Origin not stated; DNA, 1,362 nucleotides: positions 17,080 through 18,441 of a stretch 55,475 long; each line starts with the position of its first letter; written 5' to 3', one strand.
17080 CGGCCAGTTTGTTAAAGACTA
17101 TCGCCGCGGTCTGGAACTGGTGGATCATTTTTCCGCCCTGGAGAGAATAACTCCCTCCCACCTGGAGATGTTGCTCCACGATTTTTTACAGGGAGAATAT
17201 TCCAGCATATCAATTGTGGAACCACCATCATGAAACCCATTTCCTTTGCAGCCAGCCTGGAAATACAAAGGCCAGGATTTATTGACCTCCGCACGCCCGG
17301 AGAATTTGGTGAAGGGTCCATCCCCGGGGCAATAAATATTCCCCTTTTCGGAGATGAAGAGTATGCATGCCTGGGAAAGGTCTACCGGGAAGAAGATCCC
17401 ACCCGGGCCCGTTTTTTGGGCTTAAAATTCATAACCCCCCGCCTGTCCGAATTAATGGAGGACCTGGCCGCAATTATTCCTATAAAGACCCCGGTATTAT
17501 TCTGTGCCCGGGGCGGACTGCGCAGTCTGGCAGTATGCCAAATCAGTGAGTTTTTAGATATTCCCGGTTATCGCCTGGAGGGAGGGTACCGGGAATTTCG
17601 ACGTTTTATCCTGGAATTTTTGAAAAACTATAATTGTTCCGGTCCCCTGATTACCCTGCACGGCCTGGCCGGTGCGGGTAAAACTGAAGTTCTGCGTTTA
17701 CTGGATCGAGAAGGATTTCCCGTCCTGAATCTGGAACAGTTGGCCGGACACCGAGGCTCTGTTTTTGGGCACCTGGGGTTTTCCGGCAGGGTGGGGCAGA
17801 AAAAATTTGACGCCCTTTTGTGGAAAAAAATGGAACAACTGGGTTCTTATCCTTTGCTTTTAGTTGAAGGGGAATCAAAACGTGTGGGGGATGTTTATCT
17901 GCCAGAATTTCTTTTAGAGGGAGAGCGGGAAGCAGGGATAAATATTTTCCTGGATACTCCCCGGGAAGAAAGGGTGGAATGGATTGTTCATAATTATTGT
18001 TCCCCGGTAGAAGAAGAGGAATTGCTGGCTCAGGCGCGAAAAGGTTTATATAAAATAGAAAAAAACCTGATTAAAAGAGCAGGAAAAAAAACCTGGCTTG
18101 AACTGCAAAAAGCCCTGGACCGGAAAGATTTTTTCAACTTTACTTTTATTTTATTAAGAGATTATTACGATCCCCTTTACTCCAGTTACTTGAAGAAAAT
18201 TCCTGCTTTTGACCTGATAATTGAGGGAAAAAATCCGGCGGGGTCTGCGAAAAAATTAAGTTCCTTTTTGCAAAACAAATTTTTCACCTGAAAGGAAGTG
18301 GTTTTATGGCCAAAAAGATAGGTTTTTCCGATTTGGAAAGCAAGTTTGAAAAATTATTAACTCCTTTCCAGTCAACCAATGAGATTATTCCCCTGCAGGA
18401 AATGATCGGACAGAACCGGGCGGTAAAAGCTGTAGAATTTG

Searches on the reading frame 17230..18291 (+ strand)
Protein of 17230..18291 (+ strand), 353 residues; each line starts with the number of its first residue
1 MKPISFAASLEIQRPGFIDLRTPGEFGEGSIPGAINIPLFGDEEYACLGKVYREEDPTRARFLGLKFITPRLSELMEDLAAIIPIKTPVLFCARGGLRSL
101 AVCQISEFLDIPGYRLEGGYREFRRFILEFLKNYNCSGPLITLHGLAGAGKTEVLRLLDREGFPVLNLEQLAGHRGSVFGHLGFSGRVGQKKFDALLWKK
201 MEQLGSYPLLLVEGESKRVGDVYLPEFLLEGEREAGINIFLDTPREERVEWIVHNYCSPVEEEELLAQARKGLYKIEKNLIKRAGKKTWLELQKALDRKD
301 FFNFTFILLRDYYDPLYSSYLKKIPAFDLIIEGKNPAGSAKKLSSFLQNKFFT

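Call 47: search_protein_families(library=pfam, proteins=[window:17230-18291:+], max_evalue=0.00001)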
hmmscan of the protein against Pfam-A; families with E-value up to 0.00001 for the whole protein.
window:17230-18291:+ (353 aa): 1 family
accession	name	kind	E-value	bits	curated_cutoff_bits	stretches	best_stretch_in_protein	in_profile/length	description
PF00581.25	Rhodanese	-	1.9e-06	28.7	22.2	1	12-124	11-100/102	Rhodanese-like domain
